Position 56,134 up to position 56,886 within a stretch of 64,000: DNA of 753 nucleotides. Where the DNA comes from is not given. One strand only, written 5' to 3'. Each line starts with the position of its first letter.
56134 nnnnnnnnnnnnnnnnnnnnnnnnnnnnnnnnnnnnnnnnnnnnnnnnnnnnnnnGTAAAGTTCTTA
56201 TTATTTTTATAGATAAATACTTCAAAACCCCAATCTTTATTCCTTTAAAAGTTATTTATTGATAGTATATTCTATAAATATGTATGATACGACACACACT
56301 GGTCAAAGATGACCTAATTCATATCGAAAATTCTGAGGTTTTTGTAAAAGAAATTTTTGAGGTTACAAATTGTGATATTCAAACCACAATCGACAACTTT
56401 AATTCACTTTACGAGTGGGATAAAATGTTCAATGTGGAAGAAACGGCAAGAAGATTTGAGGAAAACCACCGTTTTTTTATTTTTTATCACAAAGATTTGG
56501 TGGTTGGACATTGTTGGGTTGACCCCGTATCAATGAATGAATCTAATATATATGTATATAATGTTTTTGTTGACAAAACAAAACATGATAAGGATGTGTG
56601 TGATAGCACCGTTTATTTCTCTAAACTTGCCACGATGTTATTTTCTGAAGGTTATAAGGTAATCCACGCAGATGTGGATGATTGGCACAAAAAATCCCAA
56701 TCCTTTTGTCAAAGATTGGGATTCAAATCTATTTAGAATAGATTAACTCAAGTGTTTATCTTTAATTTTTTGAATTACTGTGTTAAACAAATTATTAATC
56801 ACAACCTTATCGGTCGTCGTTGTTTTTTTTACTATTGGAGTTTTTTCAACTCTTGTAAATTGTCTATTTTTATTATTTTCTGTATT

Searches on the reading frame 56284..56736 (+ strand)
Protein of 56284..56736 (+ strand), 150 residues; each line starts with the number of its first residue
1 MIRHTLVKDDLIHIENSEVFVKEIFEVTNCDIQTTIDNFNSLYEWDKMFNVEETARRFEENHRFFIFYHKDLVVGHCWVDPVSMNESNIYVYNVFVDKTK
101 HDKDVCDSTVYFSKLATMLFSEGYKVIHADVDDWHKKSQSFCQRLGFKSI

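Call 3: search_protein_families(library=pfam, proteins=[window:56284-56736:+], max_evalue=0.1)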
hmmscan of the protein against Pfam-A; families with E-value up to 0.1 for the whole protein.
window:56284-56736:+ (150 aa): 3 families
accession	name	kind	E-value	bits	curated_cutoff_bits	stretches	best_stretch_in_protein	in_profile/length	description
PF00583.31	Acetyltransf_1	-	0.00016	22.4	20.7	1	49-147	20-116/116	Acetyltransferase (GNAT) family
PF13673.13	Acetyltransf_10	-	0.00082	19.8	23.6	1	43-149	11-109/128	Acetyltransferase (GNAT) domain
PF13508.13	Acetyltransf_7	-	0.033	15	27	1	61-148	2-83/84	Acetyltransferase (GNAT) domain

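Call 4: search_protein_families(library=phrogs, proteins=[window:56284-56736:+], max_evalue=0.01)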
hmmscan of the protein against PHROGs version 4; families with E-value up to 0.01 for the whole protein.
window:56284-56736:+ (150 aa): 2 families
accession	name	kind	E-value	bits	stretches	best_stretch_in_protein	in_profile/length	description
phrog_3810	-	other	5.6e-05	24.2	1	53-148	50-143/155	acetyltransferase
phrog_1249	-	other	0.0027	18.4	1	38-148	34-147/180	acetyltransferase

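Call 30: search_protein_families(library=ncbifam, proteins=[window:56284-56736:+], max_evalue=0.01)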
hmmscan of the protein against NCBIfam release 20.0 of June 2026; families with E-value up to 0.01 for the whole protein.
window:56284-56736:+ (150 aa): 0 families
